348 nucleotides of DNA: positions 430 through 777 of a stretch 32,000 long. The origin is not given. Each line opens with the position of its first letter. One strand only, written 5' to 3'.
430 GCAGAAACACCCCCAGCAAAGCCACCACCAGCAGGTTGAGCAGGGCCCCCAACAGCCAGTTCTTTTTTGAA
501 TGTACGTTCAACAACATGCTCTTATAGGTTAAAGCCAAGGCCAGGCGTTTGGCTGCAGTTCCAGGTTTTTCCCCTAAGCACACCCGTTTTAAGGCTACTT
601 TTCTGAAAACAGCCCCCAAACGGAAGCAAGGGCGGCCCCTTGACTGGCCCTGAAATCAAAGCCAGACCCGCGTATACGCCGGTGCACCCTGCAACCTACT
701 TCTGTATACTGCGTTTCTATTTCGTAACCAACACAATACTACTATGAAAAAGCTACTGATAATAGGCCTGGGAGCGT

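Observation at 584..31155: Abundant REP/BIME-like palindromic repeat family occupying nearly every intergenic gap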

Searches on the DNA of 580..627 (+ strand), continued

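Call 20: search_with_rna_model(model_id=R1, sources=[L001, L002, L003, L004, L005, L006, L007, L008, L009, L010, L011, L012, L013, L014, L015, L016, L017, L018, L019, L020, L021, L022, L023, L024, L025, L026, L027, L028, L029, L030, L031, L032, L033, L034, L035, L036, L037, L038, L039, L040, L041, L042, L043, L044, L045, L046, L047, L048, L049, L050, L051, L052, L053, L054, L055, L056, L057, L058, L059, L060, L061, L062, L063, L064, L065, L066, L067, L068, L069, L070, L071, L072, L073, L074, L075, L076, L077, L078, L079, L080, L081, L082, L083, L084, L085, L086, L087, L088, L089, L090, L091, L092, L093, L094, L095, L096, L097, L098, L099, L100], max_evalue=0.001)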
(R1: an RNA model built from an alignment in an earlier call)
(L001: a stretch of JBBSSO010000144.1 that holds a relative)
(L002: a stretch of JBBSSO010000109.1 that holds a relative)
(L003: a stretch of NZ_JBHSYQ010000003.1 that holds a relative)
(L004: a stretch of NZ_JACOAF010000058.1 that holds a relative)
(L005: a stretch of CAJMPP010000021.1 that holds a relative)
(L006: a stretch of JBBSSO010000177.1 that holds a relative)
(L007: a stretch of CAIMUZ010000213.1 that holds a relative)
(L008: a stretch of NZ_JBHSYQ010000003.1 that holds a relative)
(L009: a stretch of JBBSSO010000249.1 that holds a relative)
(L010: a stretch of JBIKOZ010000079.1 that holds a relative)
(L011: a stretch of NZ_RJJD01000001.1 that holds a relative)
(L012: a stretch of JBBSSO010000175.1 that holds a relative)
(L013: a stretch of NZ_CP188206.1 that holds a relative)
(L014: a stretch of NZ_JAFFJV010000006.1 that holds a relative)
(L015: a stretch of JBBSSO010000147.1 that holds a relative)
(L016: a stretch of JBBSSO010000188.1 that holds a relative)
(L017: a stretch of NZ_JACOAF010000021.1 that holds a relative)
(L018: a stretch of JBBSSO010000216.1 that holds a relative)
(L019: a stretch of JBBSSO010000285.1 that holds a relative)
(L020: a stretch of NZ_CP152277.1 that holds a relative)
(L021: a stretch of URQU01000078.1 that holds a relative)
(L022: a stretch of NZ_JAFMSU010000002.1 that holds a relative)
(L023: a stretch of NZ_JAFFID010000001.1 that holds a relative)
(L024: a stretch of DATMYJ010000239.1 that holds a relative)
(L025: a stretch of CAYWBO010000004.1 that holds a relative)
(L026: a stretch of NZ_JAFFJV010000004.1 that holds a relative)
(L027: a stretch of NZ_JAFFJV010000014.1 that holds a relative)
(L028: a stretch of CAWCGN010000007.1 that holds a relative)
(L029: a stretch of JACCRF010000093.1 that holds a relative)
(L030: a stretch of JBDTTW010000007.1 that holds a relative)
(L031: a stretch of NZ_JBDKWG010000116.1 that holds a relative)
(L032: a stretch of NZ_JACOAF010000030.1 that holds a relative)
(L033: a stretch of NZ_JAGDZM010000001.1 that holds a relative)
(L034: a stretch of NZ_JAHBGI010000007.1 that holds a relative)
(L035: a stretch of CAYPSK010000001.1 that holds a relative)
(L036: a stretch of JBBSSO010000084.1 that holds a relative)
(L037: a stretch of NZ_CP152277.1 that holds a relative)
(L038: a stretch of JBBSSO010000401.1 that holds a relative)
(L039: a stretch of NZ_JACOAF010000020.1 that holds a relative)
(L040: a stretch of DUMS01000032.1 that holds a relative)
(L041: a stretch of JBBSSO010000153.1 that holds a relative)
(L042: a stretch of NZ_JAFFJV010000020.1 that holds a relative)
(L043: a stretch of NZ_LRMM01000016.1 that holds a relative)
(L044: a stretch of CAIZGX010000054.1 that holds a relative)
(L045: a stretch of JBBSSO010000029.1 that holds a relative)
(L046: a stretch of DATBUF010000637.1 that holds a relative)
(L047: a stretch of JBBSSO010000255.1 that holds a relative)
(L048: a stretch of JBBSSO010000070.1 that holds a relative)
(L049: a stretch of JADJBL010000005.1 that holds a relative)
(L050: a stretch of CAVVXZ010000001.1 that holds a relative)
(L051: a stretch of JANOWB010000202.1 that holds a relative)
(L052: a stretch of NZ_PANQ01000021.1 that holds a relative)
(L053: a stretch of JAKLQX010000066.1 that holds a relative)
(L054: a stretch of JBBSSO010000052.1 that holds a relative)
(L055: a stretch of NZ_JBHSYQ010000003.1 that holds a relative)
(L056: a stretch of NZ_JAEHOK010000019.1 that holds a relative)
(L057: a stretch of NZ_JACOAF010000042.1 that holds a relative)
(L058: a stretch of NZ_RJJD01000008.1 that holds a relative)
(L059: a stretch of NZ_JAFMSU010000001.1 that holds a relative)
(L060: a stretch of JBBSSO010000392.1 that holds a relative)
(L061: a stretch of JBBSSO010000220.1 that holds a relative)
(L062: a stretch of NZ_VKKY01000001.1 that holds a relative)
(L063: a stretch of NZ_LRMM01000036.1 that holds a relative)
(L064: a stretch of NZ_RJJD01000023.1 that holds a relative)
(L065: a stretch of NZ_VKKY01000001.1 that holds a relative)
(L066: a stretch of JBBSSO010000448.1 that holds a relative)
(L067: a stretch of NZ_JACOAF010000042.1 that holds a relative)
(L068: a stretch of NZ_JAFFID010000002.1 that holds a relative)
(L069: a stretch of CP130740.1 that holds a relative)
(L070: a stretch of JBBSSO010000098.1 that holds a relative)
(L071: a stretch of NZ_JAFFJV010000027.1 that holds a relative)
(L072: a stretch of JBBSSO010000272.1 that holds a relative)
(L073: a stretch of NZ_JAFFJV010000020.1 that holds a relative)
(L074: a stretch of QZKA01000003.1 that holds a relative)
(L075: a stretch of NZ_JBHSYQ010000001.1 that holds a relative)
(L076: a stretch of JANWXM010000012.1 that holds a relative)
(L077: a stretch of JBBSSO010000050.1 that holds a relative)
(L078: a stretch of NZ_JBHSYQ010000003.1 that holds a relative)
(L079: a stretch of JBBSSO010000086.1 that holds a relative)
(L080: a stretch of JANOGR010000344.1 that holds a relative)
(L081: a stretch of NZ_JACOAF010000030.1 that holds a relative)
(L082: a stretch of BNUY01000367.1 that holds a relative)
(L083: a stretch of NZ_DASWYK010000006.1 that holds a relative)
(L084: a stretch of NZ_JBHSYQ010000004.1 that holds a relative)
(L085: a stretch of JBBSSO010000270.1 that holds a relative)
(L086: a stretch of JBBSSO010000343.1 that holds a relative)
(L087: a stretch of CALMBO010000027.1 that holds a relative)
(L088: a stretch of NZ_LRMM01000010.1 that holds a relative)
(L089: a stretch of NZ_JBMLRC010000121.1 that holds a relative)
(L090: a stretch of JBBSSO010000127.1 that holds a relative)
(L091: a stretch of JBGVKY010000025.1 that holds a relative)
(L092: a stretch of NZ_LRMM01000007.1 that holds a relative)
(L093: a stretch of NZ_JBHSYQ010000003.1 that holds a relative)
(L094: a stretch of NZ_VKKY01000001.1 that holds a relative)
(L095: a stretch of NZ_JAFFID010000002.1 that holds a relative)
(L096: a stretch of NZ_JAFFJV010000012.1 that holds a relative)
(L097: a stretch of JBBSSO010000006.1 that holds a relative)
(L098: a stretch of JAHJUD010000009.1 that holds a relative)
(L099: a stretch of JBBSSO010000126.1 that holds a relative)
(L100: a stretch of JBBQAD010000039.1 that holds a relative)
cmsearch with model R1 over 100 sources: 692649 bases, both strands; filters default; matches with E-value up to 0.001: 351.
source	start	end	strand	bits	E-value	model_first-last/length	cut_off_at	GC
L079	4766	4813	+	59.7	3.6e-14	1-48/48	no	0.31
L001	5453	5500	-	59.1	5.4e-14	1-48/48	no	0.31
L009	2550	2597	+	59.1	5.6e-14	1-48/48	no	0.35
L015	2923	2970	-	58.5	8.8e-14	1-48/48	no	0.46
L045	6994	7041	-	58.3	9.6e-14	1-48/48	no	0.33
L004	121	168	-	58.1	1.1e-13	1-48/48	no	0.38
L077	2508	2555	+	58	1.2e-13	1-48/48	no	0.4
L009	2550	2597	-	57.5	1.7e-13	1-48/48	no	0.35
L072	532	579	+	57.4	1.8e-13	1-48/48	no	0.38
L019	2984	3031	-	57.4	1.8e-13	1-48/48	no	0.4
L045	6994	7041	+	57.1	2.2e-13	1-48/48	no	0.33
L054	1969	2016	-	57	2.5e-13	1-48/48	no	0.35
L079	4766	4813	-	56.9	2.6e-13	1-48/48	no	0.31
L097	7545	7592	-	56.8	2.7e-13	1-48/48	no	0.31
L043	7494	7541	+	56.8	2.8e-13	1-48/48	no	0.35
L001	5453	5500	+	56.7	3e-13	1-48/48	no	0.31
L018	2557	2604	-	56.7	3e-13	1-48/48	no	0.35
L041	4246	4293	+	56.4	3.6e-13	1-48/48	no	0.35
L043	7494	7541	-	56.4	3.7e-13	1-48/48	no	0.35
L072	532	579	-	56.2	4.2e-13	1-48/48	no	0.38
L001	1149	1196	+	56.1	4.6e-13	1-48/48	no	0.38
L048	2954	3001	-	56.1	4.7e-13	1-48/48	no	0.4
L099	678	725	-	56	4.8e-13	1-48/48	no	0.46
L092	1522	1569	+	56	4.8e-13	1-48/48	no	0.35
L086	3222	3269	-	55.9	5.4e-13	1-48/48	no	0.42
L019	1138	1185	+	55.8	5.5e-13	1-48/48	no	0.44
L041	4246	4293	-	55.7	6.2e-13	1-48/48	no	0.35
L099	678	725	+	55.5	7.2e-13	1-48/48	no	0.46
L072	1848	1895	+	55.4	7.3e-13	1-48/48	no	0.4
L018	2557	2604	+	55.4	7.4e-13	1-48/48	no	0.35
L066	780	827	+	55.4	7.5e-13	1-48/48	no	0.4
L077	2508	2555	-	55.4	7.7e-13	1-48/48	no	0.4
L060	716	763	+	55.2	8.4e-13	1-48/48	no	0.42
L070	5953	6000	-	55.2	8.6e-13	1-48/48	no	0.42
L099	3538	3585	+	55.1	9e-13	1-48/48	no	0.42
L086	2913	2960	+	55.1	9.5e-13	1-48/48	no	0.35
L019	2984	3031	+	55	1e-12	1-48/48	no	0.4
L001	1149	1196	-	54.9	1.1e-12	1-48/48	no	0.38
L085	2349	2396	+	54.8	1.2e-12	1-48/48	no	0.33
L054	1969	2016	+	54.6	1.4e-12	1-48/48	no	0.35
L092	613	660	-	54.5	1.4e-12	1-48/48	no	0.5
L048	2954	3001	+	54.4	1.5e-12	1-48/48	no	0.4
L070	5953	6000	+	54.2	1.7e-12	1-48/48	no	0.42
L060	716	763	-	54.2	1.7e-12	1-48/48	no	0.42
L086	3222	3269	+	54.2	1.8e-12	1-48/48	no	0.42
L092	1522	1569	-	54.2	1.8e-12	1-48/48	no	0.35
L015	2923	2970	+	54.2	1.8e-12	1-48/48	no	0.46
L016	1055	1102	-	54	2e-12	1-48/48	no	0.38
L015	3281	3328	-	54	2e-12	1-48/48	no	0.33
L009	726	773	-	53.8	2.3e-12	1-48/48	no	0.44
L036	4230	4277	-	53.7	2.5e-12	1-48/48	no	0.35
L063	3115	3162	+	53.6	2.6e-12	1-48/48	no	0.46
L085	2349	2396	-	53.6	2.7e-12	1-48/48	no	0.33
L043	4133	4180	-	53.6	2.7e-12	1-48/48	no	0.44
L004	121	168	+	53.5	2.8e-12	1-48/48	no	0.38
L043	4133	4180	+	53.4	3.1e-12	1-48/48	no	0.44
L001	4273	4320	-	53.1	3.7e-12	1-48/48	no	0.38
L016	1055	1102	+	53.1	3.9e-12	1-48/48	no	0.38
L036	4230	4277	+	53.1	3.9e-12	1-48/48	no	0.35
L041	2613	2660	+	53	4e-12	1-48/48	no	0.35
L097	3247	3294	+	53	4e-12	1-48/48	no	0.29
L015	3281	3328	+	53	4.1e-12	1-48/48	no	0.33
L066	780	827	-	52.6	5.3e-12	1-48/48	no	0.4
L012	3452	3499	+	52.6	5.4e-12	1-48/48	no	0.42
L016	2662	2709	+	52.5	5.7e-12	1-48/48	no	0.4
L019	1138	1185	-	52.5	5.7e-12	1-48/48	no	0.44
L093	996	1043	+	52.5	5.9e-12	1-48/48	no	0.4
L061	3266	3313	+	52.3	6.8e-12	1-48/48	no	0.42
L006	4375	4422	+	52.2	7e-12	1-48/48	no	0.42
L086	2913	2960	-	51.9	8.6e-12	1-48/48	no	0.35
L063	3115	3162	-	51.7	1e-11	1-48/48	no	0.46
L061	3266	3313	-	51.6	1.1e-11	1-48/48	no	0.42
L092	613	660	+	51.6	1.1e-11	1-48/48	no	0.5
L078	2099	2146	-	51.6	1.1e-11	1-48/48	no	0.35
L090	3421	3468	+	51.6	1.1e-11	1-48/48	no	0.46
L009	726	773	+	51.4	1.3e-11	1-48/48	no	0.44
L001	4273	4320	+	51.2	1.4e-11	1-48/48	no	0.38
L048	3459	3506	-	50.9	1.7e-11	1-48/48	no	0.38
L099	3538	3585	-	50.9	1.8e-11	1-48/48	no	0.42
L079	3410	3457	-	50.6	2.1e-11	1-48/48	no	0.38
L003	1920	1967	+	50.6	2.3e-11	1-48/48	no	0.42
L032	2403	2450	-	50.5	2.4e-11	1-48/48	no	0.42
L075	3958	4005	-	50.4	2.6e-11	1-48/48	no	0.5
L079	3410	3457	+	50.4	2.6e-11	1-48/48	no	0.38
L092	3738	3785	+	50.3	2.7e-11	1-48/48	no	0.35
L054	6236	6283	-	50.1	3.1e-11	1-48/48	no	0.35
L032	2403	2450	+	50.1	3.2e-11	1-48/48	no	0.42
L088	6841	6888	+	50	3.4e-11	1-48/48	no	0.44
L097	3247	3294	-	49.9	3.5e-11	1-48/48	no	0.29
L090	4504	4551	+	49.9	3.5e-11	1-48/48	no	0.4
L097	2220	2267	-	49.8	3.8e-11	1-48/48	no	0.42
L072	1848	1895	-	49.7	4.1e-11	1-48/48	no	0.4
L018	103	150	+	49.6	4.5e-11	1-48/48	no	0.48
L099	2057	2104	-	49.6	4.6e-11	1-48/48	no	0.42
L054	1184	1231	+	49.5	4.8e-11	1-48/48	no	0.38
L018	103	150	-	49.5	4.8e-11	1-48/48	no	0.48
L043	1133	1180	-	49.4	4.9e-11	1-48/48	no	0.31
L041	2613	2660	-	49.4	5.2e-11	1-48/48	no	0.35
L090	4504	4551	-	49.3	5.6e-11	1-48/48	no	0.4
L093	996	1043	-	49.2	5.8e-11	1-48/48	no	0.4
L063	7732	7779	+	49.1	6.1e-11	1-48/48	no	0.38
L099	2057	2104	+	49.1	6.2e-11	1-48/48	no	0.42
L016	1809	1856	+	49.1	6.5e-11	1-48/48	no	0.4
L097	7391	7438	-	49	6.7e-11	1-48/48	no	0.38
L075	1962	2009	+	49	6.9e-11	1-48/48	no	0.38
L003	1920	1967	-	48.9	7.2e-11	1-48/48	no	0.42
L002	634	681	-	48.8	7.8e-11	1-48/48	no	0.38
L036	4430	4477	-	48.7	8.6e-11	1-48/48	no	0.46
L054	1184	1231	-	48.5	9.3e-11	1-48/48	no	0.38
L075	217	264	+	48.5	9.7e-11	1-48/48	no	0.42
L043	1133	1180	+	48.4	1.1e-10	1-48/48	no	0.31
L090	929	976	-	48.3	1.1e-10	1-48/48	no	0.46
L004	272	319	-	48.3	1.1e-10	1-48/48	no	0.44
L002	3055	3102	+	48.3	1.1e-10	1-48/48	no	0.42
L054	3973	4019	-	48.2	1.2e-10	1-48/48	no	0.38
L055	5385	5432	-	48.1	1.2e-10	1-48/48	no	0.33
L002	3055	3102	-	47.9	1.4e-10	1-48/48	no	0.42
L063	7732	7779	-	47.8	1.5e-10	1-48/48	no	0.38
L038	2180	2226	-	47.5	2e-10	1-48/48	no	0.4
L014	6995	7042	-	47.4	2.1e-10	1-48/48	no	0.56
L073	124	171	+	47.4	2.1e-10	1-48/48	no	0.56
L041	377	424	-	47.4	2.1e-10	1-48/48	no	0.48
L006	4375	4422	-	47.3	2.2e-10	1-48/48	no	0.42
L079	6800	6847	-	47.3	2.2e-10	1-48/48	no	0.42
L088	6841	6888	-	47.3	2.3e-10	1-48/48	no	0.44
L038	2180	2226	+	47.2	2.3e-10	1-48/48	no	0.4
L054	3973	4019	+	47.2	2.3e-10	1-48/48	no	0.38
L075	217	264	-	47.2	2.4e-10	1-48/48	no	0.42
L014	3043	3090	+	47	2.7e-10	1-48/48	no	0.42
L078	501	548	+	46.9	3e-10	1-48/48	no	0.38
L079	4319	4366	+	46.8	3.3e-10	1-48/48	no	0.46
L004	272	319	+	46.7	3.5e-10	1-48/48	no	0.44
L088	4408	4455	+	46.7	3.5e-10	1-48/48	no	0.35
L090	3421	3468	-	46.4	4.3e-10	1-48/48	no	0.46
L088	6323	6370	-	46.2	4.7e-10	1-48/48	no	0.38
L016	2662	2709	-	46.2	4.8e-10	1-48/48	no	0.4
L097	7545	7592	+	46.2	4.9e-10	1-48/48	no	0.31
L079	6800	6847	+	46.2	4.9e-10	1-48/48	no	0.42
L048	3459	3506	+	46.1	5.1e-10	1-48/48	no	0.38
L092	3738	3785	-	46.1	5.2e-10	1-48/48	no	0.35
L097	2220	2267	+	46.1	5.2e-10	1-48/48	no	0.42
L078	501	548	-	46.1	5.3e-10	1-48/48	no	0.38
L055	5385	5432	+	46.1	5.3e-10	1-48/48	no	0.33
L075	1962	2009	-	46.1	5.3e-10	1-48/48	no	0.38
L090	929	976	+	46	5.5e-10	1-48/48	no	0.46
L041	377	424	+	46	5.6e-10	1-48/48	no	0.48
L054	6236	6283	+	45.9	5.9e-10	1-48/48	no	0.35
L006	4168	4215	+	45.8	6.4e-10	1-48/48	no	0.44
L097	7391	7438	+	45.8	6.5e-10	1-48/48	no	0.38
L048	1108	1155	+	45.7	6.9e-10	1-48/48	no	0.31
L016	1809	1856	-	45.6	7.6e-10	1-48/48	no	0.4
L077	5580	5627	-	45.4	8.3e-10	1-48/48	no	0.44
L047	1803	1850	+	45.4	8.6e-10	1-48/48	no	0.48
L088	4408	4455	-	45.3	9.2e-10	1-48/48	no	0.35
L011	429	476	+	45.2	9.7e-10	1-48/48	no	0.42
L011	429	476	-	45.2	9.7e-10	1-48/48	no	0.42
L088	6323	6370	+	45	1.1e-09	1-48/48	no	0.38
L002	5220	5267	+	45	1.1e-09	1-48/48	no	0.44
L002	792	839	+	45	1.1e-09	1-48/48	no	0.42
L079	4319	4366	-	44.9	1.2e-09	1-48/48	no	0.46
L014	6995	7042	+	44.6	1.4e-09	1-48/48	no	0.56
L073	124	171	-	44.6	1.4e-09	1-48/48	no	0.56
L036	1589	1636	+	44.6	1.5e-09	1-48/48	no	0.4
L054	7241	7288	+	44.6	1.5e-09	1-48/48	no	0.46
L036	223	270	-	44.5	1.6e-09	1-48/48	no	0.38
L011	3924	3971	-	44.5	1.7e-09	1-48/48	no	0.38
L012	3452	3499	-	44.3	1.9e-09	1-48/48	no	0.42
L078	2099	2146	+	44.3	1.9e-09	1-48/48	no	0.35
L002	5220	5267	-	44.2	1.9e-09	1-48/48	no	0.44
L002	792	839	-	44.2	1.9e-09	1-48/48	no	0.42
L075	3958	4005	+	44.2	2e-09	1-48/48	no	0.5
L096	5422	5469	-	43.9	2.5e-09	1-48/48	no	0.5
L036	4430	4477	+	43.8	2.6e-09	1-48/48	no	0.46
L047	102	149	-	43.7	2.8e-09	1-48/48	no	0.48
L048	1108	1155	-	43.6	3e-09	1-48/48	no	0.31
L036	223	270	+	43.5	3.2e-09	1-48/48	no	0.38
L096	4059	4106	-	43.5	3.4e-09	1-48/48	no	0.48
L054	4088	4135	-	43.4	3.4e-09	1-48/48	no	0.4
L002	634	681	+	43.1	4.3e-09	1-48/48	no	0.38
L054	4088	4135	+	43.1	4.4e-09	1-48/48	no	0.4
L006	692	739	-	43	4.5e-09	1-48/48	no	0.4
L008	2221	2268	-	42.8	5.4e-09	1-48/48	no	0.27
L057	2060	2107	-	42.6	6e-09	1-48/48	no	0.38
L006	4168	4215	-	42.6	6.2e-09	1-48/48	no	0.44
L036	1589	1636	-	42.4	7e-09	1-48/48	no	0.4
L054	7241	7288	-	42.3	7.7e-09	1-48/48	no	0.46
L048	6933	6980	-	42.2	7.9e-09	1-48/48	no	0.4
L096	4059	4106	+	42.2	8.2e-09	1-48/48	no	0.48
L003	3965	4012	+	42.1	8.6e-09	1-48/48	no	0.44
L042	456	503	+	42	9.1e-09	1-48/48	no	0.48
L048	1264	1311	+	42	9.1e-09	1-48/48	no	0.48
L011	3924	3971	+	42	9.2e-09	1-48/48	no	0.38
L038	300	347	-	41.8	1.1e-08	1-48/48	no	0.46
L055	5270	5317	-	41.7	1.1e-08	1-48/48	no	0.33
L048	1264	1311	-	41.6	1.2e-08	1-48/48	no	0.48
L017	5175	5221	+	41.3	1.6e-08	1-48/48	no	0.49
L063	7867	7914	+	41.3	1.6e-08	1-48/48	no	0.52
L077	5936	5983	+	41.2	1.7e-08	1-48/48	no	0.38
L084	5337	5384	-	41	1.9e-08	1-48/48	no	0.42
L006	1615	1662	+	40.9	2e-08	1-48/48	no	0.46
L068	2929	2976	+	40.9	2e-08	1-48/48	no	0.42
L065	6862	6909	-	40.5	2.7e-08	1-48/48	no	0.33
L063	7867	7914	-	40.4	2.9e-08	1-48/48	no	0.52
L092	3307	3354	+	40.4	2.9e-08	1-48/48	no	0.4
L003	3965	4012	-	40.2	3.3e-08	1-48/48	no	0.44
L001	1065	1112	+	40.2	3.4e-08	1-48/48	no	0.44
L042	456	503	-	40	3.7e-08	1-48/48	no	0.48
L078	2929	2976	-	39.9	4.2e-08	1-48/48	no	0.42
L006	1615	1662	-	39.8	4.4e-08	1-48/48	no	0.46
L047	1803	1850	-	39.8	4.5e-08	1-48/48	no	0.48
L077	5580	5627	+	39.7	4.6e-08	1-48/48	no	0.44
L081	6781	6827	+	39.7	4.8e-08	1-48/48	no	0.34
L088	2239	2286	+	39.7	4.8e-08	1-48/48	no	0.48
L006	692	739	+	39.6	5.2e-08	1-48/48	no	0.4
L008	2221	2268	+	39.5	5.3e-08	1-48/48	no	0.27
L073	3215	3262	-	39.5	5.5e-08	1-48/48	no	0.38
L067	6816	6863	-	39.3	6.1e-08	1-48/48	no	0.44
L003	2081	2128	+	39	8e-08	1-48/48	no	0.33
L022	5047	5094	-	38.8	8.7e-08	1-48/48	no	0.42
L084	5337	5384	+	38.8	8.8e-08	1-48/48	no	0.42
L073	3215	3262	+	38.8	8.8e-08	1-48/48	no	0.38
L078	2929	2976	+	38.7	9.4e-08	1-48/48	no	0.42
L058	3943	3990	+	38.6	1e-07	1-48/48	no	0.31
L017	5266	5312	-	38.5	1.1e-07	1-48/48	no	0.47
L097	482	529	+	38.5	1.1e-07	1-48/48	no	0.4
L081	6781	6827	-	38.5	1.1e-07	1-48/48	no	0.34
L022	5047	5094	+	38.3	1.2e-07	1-48/48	no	0.42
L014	1125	1172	+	38.3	1.3e-07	1-48/48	no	0.38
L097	482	529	-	38.3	1.3e-07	1-48/48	no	0.4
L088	2239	2285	-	38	1.6e-07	1-48/48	no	0.47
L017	5175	5221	-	37.9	1.7e-07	1-48/48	no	0.49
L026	377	424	-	37.9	1.7e-07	1-48/48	no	0.5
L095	3295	3342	-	37.8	1.8e-07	1-48/48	no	0.46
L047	102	149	+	37.6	2e-07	1-48/48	no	0.48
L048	6933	6980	+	37.6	2.1e-07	1-48/48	no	0.4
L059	7766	7813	+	37.6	2.1e-07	1-48/48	no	0.35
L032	5619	5666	-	37.5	2.2e-07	1-48/48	no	0.4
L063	5316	5363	-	37.4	2.4e-07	1-48/48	no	0.48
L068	2929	2976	-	37.1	3e-07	1-48/48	no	0.42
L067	1781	1828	-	37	3.1e-07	1-48/48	no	0.42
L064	4230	4277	+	37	3.1e-07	1-48/48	no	0.4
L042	3330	3377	+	36.9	3.5e-07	1-48/48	no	0.46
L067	6606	6653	-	36.9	3.5e-07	1-48/48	no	0.42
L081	7684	7731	-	36.6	4.1e-07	1-48/48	no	0.42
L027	5001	5048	+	36.4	4.7e-07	1-48/48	no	0.67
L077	5936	5983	-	36.4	4.7e-07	1-48/48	no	0.38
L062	6975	7022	-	36.1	5.7e-07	1-48/48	no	0.42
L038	307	340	+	36.1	6.1e-07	8-41/48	no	0.38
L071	1828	1875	-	36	6.4e-07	1-48/48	no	0.33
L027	5001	5048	-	36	6.5e-07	1-48/48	no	0.67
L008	2132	2179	+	35.7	7.9e-07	1-48/48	no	0.35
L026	6445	6492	-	35.6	8.4e-07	1-48/48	no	0.5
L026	377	424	+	35.3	1e-06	1-48/48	no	0.5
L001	1065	1112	-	35.3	1e-06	1-48/48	no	0.44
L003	2081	2128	-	35.2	1.1e-06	1-48/48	no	0.33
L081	7684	7731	+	35.1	1.2e-06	1-48/48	no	0.42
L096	5428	5463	+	34.9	1.3e-06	7-42/48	no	0.42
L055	3669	3716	-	34.8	1.5e-06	1-48/48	no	0.38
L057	2164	2211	+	34.7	1.6e-06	1-48/48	no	0.42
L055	4389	4436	-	34.6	1.8e-06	1-48/48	no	0.46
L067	6816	6863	+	34.5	1.8e-06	1-48/48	no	0.44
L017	5266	5312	+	34.4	2e-06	1-48/48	no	0.47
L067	942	989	-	34.4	2e-06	1-48/48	no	0.44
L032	5619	5666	+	34.3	2.1e-06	1-48/48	no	0.4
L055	3669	3716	+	34.3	2.1e-06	1-48/48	no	0.38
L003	6454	6501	+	34.2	2.2e-06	1-48/48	no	0.33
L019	673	720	+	34.2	2.3e-06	1-48/48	no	0.4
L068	7290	7337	+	33.8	2.9e-06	1-48/48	no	0.5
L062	5690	5737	-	33.8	3.1e-06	1-48/48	no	0.48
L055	5270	5317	+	33.4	4e-06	1-48/48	no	0.33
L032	2037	2084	+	33.4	4e-06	1-48/48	no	0.46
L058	3943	3990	-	33.3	4.3e-06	1-48/48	no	0.31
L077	1438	1485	+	33.3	4.4e-06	1-48/48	no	0.44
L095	2748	2795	+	33.1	4.8e-06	1-48/48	no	0.42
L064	4230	4277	-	33.1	4.8e-06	1-48/48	no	0.4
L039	6674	6721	-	32.8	6e-06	1-48/48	no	0.31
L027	3026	3073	+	32.8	6.1e-06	1-48/48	no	0.48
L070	5532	5578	-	32.6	7e-06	1-48/48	no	0.4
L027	1736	1783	+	32.6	7.1e-06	1-48/48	no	0.33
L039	2205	2251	+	32.1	1e-05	1-48/48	no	0.47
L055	4389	4436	+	32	1e-05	1-48/48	no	0.46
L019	673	720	-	31.9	1.1e-05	1-48/48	no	0.4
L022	7885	7932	-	31.6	1.5e-05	1-48/48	no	0.33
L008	2132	2179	-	31.4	1.6e-05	1-48/48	no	0.35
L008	279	326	-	31.4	1.6e-05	1-48/48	no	0.29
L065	6862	6909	+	31.4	1.6e-05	1-48/48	no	0.33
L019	233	280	+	31.3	1.7e-05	1-48/48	no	0.44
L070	5532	5578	+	31.3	1.8e-05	1-48/48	no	0.4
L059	5692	5739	+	31.1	2e-05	1-48/48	no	0.38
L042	3330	3377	-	31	2.2e-05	1-48/48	no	0.46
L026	7241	7288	-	30.9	2.3e-05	1-48/48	no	0.54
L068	7290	7337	-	30.8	2.5e-05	1-48/48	no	0.5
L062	2920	2967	+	30.8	2.5e-05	1-48/48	no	0.38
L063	5317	5363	+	30.6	2.8e-05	1-48/48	no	0.47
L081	466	512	-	30.5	3.2e-05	1-48/48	no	0.53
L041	5194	5241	-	30.4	3.3e-05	1-48/48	no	0.42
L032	5833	5880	+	30.4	3.4e-05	1-48/48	no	0.44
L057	2164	2211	-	30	4.2e-05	1-48/48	no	0.42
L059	7766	7813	-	30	4.2e-05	1-48/48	no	0.35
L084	2477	2524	-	29.9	4.5e-05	1-48/48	no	0.42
(51 more, lower-scoring)
